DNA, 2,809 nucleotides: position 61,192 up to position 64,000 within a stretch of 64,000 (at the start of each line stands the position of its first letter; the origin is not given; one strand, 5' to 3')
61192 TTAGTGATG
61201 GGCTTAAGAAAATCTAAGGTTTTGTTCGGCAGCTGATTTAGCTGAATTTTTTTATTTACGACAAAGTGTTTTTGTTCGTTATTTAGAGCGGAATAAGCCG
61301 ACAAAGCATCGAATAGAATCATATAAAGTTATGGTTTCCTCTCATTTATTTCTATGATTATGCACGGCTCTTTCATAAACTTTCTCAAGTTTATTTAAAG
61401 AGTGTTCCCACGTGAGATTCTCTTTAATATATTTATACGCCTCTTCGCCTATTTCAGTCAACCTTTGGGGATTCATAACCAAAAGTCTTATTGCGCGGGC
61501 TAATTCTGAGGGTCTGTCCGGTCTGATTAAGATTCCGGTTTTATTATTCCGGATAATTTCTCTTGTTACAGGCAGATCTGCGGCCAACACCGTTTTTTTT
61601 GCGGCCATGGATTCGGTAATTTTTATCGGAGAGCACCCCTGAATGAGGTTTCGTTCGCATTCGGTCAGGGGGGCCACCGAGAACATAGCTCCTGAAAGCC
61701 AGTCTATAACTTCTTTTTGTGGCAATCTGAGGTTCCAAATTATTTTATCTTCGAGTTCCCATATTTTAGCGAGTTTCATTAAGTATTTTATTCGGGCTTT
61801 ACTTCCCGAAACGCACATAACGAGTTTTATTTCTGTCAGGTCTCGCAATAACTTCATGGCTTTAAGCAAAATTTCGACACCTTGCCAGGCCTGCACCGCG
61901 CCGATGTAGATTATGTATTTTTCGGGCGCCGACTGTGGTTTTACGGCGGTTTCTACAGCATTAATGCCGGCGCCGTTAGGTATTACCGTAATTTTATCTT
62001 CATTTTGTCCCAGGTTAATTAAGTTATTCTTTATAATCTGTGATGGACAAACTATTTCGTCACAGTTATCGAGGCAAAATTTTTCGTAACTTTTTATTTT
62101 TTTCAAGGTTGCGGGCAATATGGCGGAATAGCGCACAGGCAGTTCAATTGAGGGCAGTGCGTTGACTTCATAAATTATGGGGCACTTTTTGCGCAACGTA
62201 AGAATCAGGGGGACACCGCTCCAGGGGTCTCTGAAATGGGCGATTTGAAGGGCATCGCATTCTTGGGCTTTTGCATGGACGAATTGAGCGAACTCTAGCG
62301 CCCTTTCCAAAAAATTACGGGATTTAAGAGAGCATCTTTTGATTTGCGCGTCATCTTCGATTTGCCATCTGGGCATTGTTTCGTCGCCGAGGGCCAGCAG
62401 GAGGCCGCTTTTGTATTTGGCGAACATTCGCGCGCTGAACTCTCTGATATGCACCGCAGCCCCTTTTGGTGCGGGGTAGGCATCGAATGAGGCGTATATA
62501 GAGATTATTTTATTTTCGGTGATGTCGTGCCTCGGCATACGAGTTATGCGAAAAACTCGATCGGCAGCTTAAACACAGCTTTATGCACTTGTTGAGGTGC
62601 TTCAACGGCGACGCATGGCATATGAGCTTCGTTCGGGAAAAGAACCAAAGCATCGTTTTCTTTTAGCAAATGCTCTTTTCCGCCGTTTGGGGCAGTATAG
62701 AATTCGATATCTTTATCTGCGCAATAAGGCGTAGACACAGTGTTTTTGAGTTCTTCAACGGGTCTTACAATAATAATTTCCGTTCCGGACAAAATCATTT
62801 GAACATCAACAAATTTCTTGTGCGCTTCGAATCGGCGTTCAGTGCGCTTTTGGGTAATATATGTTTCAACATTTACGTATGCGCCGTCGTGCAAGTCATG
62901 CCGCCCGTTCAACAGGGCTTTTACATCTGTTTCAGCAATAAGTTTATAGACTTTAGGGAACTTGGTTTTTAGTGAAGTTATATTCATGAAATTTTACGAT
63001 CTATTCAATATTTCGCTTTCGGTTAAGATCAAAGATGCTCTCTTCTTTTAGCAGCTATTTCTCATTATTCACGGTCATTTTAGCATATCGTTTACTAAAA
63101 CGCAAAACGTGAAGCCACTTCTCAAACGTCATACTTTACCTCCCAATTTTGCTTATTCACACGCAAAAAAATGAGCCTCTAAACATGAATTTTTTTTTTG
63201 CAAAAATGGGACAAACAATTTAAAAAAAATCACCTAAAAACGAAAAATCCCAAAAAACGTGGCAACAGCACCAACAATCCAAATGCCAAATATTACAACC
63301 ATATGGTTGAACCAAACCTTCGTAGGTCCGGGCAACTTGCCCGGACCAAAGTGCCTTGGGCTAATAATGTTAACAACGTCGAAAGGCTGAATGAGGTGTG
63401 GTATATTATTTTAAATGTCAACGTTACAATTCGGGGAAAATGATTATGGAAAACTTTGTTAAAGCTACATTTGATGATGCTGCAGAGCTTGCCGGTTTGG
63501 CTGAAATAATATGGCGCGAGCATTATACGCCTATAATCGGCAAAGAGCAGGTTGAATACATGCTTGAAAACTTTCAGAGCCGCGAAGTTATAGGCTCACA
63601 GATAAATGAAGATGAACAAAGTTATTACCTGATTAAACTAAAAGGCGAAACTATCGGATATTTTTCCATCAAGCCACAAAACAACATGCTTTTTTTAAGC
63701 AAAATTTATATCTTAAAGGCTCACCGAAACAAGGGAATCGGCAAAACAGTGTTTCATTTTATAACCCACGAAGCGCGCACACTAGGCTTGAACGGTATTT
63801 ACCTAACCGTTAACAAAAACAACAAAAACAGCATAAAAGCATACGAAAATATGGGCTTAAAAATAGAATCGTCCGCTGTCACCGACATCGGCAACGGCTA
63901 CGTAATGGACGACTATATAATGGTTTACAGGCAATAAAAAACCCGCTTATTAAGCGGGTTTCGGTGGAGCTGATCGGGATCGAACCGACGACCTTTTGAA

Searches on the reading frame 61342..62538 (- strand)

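Call 70: search_protein_families(library=pfam, proteins=[window:61342-62538:-], max_evalue=0.05)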
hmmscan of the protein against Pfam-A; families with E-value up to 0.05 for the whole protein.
window:61342-62538:- (398 aa): 5 families
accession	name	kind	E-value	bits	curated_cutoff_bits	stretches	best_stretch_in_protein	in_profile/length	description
PF00534.26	Glycos_transf_1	-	1.2e-24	87.2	26.4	1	204-369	13-171/172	Glycosyl transferases group 1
PF13692.12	Glyco_trans_1_4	-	3.1e-20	73.3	27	1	207-354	2-140/142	Glycosyl transferases group 1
PF13439.12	Glyco_transf_4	-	1.7e-12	48.1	28.5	1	26-189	3-165/170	Glycosyltransferase Family 4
PF13524.12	Glyco_trans_1_2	-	8.8e-07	29.4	25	1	246-385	22-143/144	Glycosyl transferase-like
PF13579.12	Glyco_trans_4_4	-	8e-05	23.5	29.7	1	63-189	39-158/158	Glycosyl transferase 4-like domain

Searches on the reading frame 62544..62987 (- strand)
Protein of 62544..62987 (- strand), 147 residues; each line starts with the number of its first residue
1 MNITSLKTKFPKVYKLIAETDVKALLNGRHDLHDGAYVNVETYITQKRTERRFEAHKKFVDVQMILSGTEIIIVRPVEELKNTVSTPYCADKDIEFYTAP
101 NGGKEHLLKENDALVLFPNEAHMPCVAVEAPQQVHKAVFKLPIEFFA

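Call 70: search_protein_families(library=pfam, proteins=[window:62544-62987:-], max_evalue=0.05)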
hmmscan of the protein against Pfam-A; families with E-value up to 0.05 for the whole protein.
window:62544-62987:- (147 aa): 1 family
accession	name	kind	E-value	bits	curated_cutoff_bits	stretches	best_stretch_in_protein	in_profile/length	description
PF04074.18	DUF386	-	1.8e-33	116.1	26.5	1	6-141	13-144/145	YhcH/YjgK/YiaL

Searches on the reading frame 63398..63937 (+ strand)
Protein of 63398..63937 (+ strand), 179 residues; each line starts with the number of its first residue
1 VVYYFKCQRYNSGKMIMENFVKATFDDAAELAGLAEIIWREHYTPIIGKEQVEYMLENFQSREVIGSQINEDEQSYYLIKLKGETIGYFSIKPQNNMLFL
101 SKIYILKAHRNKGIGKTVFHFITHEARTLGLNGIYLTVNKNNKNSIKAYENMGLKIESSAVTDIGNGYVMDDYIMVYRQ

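Call 70: search_protein_families(library=pfam, proteins=[window:63398-63937:+], max_evalue=0.05)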
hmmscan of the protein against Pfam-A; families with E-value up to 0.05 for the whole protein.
window:63398-63937:+ (179 aa): 9 families
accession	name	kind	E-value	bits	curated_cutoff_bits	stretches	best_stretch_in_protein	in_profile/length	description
PF00583.31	Acetyltransf_1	-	5.3e-16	59.4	20.7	1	59-153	24-115/116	Acetyltransferase (GNAT) family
PF13673.13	Acetyltransf_10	-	2.8e-12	47.2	23.6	1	47-154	5-107/128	Acetyltransferase (GNAT) domain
PF13508.13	Acetyltransf_7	-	7.9e-09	36.2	27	1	74-153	3-81/84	Acetyltransferase (GNAT) domain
PF13302.13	Acetyltransf_3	-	6.3e-08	33.9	25.4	1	22-155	9-138/138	Acetyltransferase (GNAT) domain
PF13420.13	Acetyltransf_4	-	6.7e-06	26.7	24.3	1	34-157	12-137/155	Acetyltransferase (GNAT) domain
PF08445.16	FR47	-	1e-05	25.8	22.1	1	99-155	23-78/86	FR47-like protein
PF18015.7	Acetyltransf_19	-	0.0027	18.4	23.8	1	75-122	32-74/113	Acetyltransferase (GNAT) domain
PF06745.19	ATPase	-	0.0043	16.9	26.6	1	112-158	28-76/231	KaiC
PF14542.12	Acetyltransf_CG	-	0.039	14.5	30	0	78-131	3-58/80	GCN5-related N-acetyl-transferase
